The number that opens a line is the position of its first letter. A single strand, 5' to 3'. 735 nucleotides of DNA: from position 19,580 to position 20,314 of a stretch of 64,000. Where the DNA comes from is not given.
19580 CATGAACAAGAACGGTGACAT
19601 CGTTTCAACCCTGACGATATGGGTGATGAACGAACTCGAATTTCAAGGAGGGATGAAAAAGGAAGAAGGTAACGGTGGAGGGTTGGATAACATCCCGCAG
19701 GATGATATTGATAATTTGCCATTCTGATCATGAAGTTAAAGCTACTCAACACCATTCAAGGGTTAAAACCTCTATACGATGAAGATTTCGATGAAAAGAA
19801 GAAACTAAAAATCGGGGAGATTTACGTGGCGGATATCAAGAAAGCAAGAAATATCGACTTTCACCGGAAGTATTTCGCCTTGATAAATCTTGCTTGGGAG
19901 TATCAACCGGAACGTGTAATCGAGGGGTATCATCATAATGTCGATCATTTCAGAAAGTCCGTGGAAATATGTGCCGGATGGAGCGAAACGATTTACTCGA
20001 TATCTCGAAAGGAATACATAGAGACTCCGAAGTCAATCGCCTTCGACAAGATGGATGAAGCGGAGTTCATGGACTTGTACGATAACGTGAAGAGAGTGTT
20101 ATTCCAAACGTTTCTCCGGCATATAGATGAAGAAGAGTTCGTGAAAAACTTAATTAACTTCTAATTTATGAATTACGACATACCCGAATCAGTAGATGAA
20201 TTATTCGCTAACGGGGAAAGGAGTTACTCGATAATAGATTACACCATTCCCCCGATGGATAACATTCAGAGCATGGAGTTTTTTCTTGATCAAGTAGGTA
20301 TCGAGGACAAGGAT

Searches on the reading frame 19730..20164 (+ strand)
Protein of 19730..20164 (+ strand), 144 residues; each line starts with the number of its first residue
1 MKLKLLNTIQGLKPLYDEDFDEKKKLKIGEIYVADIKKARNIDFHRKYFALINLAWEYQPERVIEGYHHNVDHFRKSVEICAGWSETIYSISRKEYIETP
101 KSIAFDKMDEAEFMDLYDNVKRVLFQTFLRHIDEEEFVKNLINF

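Call 54: search_protein_families(library=pfam, proteins=[window:19730-20164:+], max_evalue=0.01)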
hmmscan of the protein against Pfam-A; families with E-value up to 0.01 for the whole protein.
window:19730-20164:+ (144 aa): 1 family
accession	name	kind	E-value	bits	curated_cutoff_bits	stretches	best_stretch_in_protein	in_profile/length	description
PF07105.16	DUF1367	-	5.7e-19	69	25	2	13-58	15-60/198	Protein of unknown function (DUF1367)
